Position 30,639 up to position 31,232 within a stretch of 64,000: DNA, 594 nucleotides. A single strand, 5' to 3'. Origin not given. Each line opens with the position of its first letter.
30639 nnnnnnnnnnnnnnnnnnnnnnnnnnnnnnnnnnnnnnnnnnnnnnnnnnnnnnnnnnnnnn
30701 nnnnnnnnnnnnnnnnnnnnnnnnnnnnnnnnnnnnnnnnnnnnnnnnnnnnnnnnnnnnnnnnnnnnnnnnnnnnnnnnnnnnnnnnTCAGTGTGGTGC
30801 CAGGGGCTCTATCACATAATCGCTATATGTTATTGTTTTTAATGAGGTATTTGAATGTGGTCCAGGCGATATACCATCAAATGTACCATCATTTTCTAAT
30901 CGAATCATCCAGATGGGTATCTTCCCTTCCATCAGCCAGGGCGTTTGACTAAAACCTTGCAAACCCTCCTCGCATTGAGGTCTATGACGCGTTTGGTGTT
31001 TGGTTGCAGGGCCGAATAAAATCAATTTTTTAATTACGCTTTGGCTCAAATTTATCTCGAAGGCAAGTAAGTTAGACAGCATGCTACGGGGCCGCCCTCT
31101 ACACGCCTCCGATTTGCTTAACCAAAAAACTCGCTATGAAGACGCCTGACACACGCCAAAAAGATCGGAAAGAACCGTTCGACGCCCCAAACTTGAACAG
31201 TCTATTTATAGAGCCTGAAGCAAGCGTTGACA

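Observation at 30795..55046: Composite ~24-kb island at tRNA-Phe with two recombinases and modular cargo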

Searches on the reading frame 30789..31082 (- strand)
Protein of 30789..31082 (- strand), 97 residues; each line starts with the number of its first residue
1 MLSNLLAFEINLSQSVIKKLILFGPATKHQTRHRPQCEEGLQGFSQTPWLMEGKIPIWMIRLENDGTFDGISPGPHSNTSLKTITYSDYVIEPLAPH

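Call 7: search_protein_families(library=pfam, proteins=[window:30789-31082:-])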
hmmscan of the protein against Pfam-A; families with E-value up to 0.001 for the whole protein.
window:30789-31082:- (97 aa): 0 families

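Call 76: search_protein_families(library=pfam, proteins=[window:30789-31082:-], max_evalue=1)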
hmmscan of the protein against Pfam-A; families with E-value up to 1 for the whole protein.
window:30789-31082:- (97 aa): 0 families

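Call 114: search_protein_families(library=padloc, proteins=[window:30789-31082:-], max_evalue=0.001)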
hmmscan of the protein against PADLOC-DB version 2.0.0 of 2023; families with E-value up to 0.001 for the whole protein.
window:30789-31082:- (97 aa): 0 families
